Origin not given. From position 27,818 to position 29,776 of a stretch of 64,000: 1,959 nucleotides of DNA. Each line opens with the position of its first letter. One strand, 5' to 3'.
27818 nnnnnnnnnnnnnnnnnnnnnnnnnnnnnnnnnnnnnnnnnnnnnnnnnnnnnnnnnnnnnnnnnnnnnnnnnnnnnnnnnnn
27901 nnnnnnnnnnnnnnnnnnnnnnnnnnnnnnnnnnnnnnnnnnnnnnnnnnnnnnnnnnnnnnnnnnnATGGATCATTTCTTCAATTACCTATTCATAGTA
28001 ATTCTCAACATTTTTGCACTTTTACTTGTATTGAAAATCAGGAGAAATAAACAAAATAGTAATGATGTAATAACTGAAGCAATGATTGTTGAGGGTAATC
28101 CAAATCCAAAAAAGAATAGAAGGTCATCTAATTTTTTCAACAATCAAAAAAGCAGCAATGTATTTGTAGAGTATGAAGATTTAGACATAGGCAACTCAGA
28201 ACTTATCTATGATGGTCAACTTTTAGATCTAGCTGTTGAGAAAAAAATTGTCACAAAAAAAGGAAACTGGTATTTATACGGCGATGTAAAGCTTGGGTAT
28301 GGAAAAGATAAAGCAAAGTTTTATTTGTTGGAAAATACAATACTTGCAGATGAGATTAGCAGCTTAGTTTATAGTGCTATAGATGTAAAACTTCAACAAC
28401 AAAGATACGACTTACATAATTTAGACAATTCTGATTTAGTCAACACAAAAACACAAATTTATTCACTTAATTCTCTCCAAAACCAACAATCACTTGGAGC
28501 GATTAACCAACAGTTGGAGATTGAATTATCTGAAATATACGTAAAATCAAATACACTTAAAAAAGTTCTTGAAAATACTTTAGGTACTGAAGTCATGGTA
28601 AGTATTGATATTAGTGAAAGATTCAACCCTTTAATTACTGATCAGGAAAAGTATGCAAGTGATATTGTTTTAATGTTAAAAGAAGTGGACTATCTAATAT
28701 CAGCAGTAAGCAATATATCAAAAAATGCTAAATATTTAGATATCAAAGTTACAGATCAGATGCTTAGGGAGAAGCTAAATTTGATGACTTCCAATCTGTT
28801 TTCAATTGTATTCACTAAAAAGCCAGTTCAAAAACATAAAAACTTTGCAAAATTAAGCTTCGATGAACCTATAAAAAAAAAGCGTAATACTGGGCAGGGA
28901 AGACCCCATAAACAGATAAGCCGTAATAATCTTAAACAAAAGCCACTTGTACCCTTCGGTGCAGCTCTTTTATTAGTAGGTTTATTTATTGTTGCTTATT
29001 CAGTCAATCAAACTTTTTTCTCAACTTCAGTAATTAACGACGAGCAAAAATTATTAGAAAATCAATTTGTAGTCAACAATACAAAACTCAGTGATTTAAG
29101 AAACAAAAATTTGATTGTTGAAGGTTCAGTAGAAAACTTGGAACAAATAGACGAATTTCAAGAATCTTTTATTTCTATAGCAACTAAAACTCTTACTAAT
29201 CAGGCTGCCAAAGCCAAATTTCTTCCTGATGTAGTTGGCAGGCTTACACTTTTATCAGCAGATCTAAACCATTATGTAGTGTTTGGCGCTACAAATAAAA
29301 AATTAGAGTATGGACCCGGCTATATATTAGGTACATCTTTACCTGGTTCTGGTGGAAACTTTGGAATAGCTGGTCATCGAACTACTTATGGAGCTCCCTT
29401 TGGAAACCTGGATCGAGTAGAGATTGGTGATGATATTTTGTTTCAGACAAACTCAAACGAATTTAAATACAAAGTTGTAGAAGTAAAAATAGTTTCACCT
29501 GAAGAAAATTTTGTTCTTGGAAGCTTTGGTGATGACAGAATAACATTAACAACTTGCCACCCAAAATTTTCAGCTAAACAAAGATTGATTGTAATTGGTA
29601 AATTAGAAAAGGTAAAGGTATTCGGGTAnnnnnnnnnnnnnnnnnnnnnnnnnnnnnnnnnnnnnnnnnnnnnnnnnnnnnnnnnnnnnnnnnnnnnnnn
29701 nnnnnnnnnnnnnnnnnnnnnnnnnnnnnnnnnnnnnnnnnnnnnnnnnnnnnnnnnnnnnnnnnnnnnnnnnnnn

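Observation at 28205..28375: RecA C-terminal domain embedded in the cytoplasmic loop of sortase 3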

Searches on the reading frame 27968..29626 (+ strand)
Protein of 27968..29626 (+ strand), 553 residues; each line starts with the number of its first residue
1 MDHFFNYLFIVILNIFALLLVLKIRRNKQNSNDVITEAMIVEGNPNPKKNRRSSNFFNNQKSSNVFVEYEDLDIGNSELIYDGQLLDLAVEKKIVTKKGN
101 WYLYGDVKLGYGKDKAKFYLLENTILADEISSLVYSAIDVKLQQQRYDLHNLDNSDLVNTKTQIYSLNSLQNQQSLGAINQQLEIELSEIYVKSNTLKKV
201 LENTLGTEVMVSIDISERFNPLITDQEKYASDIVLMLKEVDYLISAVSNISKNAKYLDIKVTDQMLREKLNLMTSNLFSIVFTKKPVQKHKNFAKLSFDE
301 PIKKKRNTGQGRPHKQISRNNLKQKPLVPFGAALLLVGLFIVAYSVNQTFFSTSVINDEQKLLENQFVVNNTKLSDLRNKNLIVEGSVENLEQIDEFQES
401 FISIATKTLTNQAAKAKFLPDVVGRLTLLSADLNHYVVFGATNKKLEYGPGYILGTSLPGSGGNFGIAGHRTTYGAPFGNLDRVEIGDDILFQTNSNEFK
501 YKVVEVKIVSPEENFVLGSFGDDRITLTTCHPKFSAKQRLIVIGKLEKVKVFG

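Call 3: search_protein_families(library=pfam, proteins=[window:27968-29626:+], max_evalue=10)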
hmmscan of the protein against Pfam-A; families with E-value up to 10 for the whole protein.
window:27968-29626:+ (553 aa): 4 families
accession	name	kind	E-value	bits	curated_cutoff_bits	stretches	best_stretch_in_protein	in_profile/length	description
PF04203.18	Sortase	-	1.4e-27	96.3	26.6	1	431-546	6-124/125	Sortase domain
PF21096.2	RecA_C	-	2.7e-16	59.9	27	1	83-137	1-55/57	RecA C-terminal domain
PF23139.1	OB_YrrC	-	0.12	12.7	27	1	489-553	10-63/76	ATP-dependent DNA helicase YrrC, OB-fold domain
PF07904.18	Eaf7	-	0.45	11.4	22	1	276-317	4-45/97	Chromatin modification-related protein EAF7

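Call 4: search_protein_families(library=ncbifam, proteins=[window:27968-29626:+], max_evalue=10)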
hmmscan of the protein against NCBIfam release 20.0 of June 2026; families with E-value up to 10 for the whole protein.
window:27968-29626:+ (553 aa): 10 families
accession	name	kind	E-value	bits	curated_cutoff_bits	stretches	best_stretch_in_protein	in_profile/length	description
NF033747.1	class_E_sortase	subfamily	2.3e-31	109.3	160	1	331-549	5-208/211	class E sortase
NF033745.1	class_C_sortase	subfamily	1.4e-21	77.2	160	1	333-545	3-219/220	class C sortase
NF058671.1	sortase_SrtD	exception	1.1e-20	74.1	140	1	332-543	3-184/187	class D sortase, LPxTATN-specific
TIGR01076.1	sortase_fam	subfamily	3.6e-19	68.9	39.35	1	425-545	2-126/136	sortase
NF033746.1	class_D_sortase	subfamily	6e-19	68.2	165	1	421-545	8-132/135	class D sortase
TIGR03784.1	marine_sortase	equivalog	1.3e-16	60.8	158.25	1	422-535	50-160/174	class GN sortase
TIGR02012.1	tigrfam_recA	equivalog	1.5e-09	37.6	325.3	1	80-134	265-319/321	recombinase RecA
NF007072.0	PRK09519.1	equivalog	3.4e-07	29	1024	1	79-133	709-763/790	intein-containing recombinase RecA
TIGR03095.1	rusti_cyanin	equivalog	0.072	13.3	146.7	1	183-241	14-72/148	rusticyanin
NF008005.0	PRK10734.1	equivalog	0.26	10.4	432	1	332-357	5-30/325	calcium/sodium antiporter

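Call 12: find_homologous_proteins(query=window:27968-29626:+)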
Query window:27968-29626:+ (553 aa): 720 proteins with E <= 0.001 among 8000 candidates; the best 120 are listed.
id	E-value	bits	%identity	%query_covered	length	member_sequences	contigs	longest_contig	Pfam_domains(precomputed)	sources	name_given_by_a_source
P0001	0.0e+0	1200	100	100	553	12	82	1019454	PF04203.19,PF21096.3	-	-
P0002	0.0e+0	1059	88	100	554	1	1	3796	PF04203.19,PF21096.3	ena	-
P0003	0.0e+0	1031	85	100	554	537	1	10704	PF04203.19,PF21096.3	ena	-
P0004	0.0e+0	1024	85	100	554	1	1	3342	PF04203.19,PF21096.3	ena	-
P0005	0.0e+0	1017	84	100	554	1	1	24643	PF04203.19,PF21096.3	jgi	jgi:LPXTG-site transpeptidase (sortase) family protein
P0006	0.0e+0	1016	84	100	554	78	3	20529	PF04203.19,PF21096.3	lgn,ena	-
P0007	4.7e-288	974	86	95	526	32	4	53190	PF04203.19,PF21096.3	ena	-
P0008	6.5e-288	974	86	95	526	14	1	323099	PF04203.19,PF21096.3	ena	-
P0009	3.4e-250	850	70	97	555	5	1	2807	PF04203.19,PF21096.3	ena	-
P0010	5.4e-249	846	70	100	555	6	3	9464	PF04203.19,PF21096.3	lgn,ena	-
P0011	1.2e-247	841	68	97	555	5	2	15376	PF04203.19,PF21096.3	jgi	jgi:LPXTG-site transpeptidase (sortase) family protein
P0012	2.6e-247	840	69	100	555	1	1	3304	PF04203.19,PF21096.3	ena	-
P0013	3.7e-247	839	69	100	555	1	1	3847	PF04203.19,PF21096.3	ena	-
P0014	3.8e-247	839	69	100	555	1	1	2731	PF04203.19,PF21096.3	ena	-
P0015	5.3e-247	839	69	100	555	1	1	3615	PF04203.19,PF21096.3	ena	-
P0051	4.2e-244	829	68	97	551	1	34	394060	PF04203.19,PF21096.3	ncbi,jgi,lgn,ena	-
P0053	4.7e-244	829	68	97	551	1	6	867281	PF04203.19,PF21096.3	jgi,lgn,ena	jgi:LPXTG-site transpeptidase (sortase) family protein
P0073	1.4e-243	828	68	100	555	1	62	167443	PF04203.19,PF21096.3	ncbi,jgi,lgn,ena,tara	tara:strand:+ start:1356 stop:3023 length:1668 start_codon:yes stop_codon:yes gene_type:complete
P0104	4.9e-243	826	68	100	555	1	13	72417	PF04203.19,PF21096.3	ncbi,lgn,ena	-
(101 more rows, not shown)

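Call 17: find_related_loci(query=window:27968-29626:+, collection=genome_contigs, flank=10000)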
Query window:27968-29626:+ (553 aa) in genome_contigs; peptide patterns used: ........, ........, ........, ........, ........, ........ (x = any residue, [..] = any of these).
75 stretches matched a pattern; 8 encode a relative of the query (tblastn E <= 1e-3); 8 distinct loci.
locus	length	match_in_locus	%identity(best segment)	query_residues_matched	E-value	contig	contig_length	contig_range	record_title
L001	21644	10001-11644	84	1-547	0e+0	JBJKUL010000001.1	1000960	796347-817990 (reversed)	MAG: Candidatus Actinomarina sp. isolate LRMED-058 Acidimicrobiia-LRMED-058-C1, whole genome shotgun sequence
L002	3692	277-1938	65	1-553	0e+0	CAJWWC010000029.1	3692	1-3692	MAG TPA_asm: uncultured Flavobacteriales bacterium isolate ERR599163_bin.88_MetaBAT_v2.12.1_MAG genome assembly, contig:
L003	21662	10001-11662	66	1-553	0e+0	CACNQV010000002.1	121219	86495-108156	MAG: uncultured Candidatus Actinomarina sp. isolate AH-287-A16 genome assembly, contig: AH-287-A16_NODE_2, whole genome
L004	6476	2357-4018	64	1-553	0e+0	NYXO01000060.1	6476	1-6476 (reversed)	MAG: Methanobacteriota archaeon isolate ARS96 15141, whole genome shotgun sequence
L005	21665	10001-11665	68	1-553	0e+0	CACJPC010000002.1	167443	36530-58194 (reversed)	uncultured Candidatus Actinomarina sp. isolate AG-447-L16 genome assembly, contig: AG-447-L16_NODE_2, whole genome shotg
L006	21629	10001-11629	52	1-553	1e-179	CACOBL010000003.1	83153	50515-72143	MAG: uncultured Candidatus Actinomarina sp. isolate AH-287-M22 genome assembly, contig: AH-287-M22_NODE_3, whole genome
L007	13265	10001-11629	52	1-553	3e-165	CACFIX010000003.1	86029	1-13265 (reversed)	uncultured Candidatus Actinomarina sp. isolate AG-410-M23 genome assembly, contig: AG-410-M23_NODE_3, whole genome shotg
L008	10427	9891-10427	51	1-179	6e-45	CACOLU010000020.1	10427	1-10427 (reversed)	MAG: uncultured Candidatus Actinomarina sp. isolate AH-321-N21 genome assembly, contig: AH-321-N21_NODE_20, whole genome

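Call 38: predict_structure(alignment_id=A3)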
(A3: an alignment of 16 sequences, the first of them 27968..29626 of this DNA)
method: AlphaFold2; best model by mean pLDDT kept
length: 553 residues; sequences in the alignment: 16
mean_pLDDT: 46.3   pTM: 0.29
mean pLDDT of the five models: 46.3, 45.7, 44.0, 42.4, 39.8
residues with pLDDT >= 90: 0; 70-90: 79; 50-70: 138; < 50: 336
segments of 3 or more residues with pLDDT < 50: 18-83, 139-186, 217-224, 292-333, 340-441, 447-479, 494-497, 516-538, 550-553
pLDDT, mean of each block of 10 residues (from residue 1): 62 56 35 25 27 24 29 30 63 82 82 68 68 62 28 26 24 28 46 71 72 55 53 70 70 57 67 66 68 39 26 25 35 48 39 38 38 38 31 26 28 34 24 38 47 27 29 35 68 55 68 47 43 46 60 36
secondary structure, 60 per line:
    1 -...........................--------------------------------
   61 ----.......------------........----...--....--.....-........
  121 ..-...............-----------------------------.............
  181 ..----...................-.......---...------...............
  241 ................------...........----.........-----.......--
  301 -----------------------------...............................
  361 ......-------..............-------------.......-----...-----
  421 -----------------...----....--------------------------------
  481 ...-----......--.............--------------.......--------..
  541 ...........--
elements in order: H2-28 E65-71 H84-91 E96-98 E101-104 E107-111 H113-122 H124-138 H168-182 H187-205 E207-213 H226-256 H263-273 E278-286 E292-298 H330-366 H374-387 H401-407 E438-440 E445-448 E489-494 E497-509 E524-530 E539-551

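Call 65: list_cluster_members(proteins=[P0051, P0073, P0053, P0104])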
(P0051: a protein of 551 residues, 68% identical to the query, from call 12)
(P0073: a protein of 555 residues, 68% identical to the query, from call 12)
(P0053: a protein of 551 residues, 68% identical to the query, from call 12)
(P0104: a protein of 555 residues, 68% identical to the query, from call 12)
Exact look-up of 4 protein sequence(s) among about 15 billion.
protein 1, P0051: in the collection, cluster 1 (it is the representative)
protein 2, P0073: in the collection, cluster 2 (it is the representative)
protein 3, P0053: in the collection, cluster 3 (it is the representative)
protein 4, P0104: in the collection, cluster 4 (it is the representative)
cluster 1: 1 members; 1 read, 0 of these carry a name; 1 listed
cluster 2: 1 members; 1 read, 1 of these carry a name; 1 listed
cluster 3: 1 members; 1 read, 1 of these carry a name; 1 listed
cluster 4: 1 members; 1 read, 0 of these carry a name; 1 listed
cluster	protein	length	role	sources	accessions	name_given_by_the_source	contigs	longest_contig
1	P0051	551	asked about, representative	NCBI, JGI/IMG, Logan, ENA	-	-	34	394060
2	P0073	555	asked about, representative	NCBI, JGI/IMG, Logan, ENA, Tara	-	strand:+ start:1356 stop:3023 length:1668 start_codon:yes stop_codon:yes ...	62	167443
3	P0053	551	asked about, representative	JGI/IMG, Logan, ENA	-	LPXTG-site transpeptidase (sortase) family protein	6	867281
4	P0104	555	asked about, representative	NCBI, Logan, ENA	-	-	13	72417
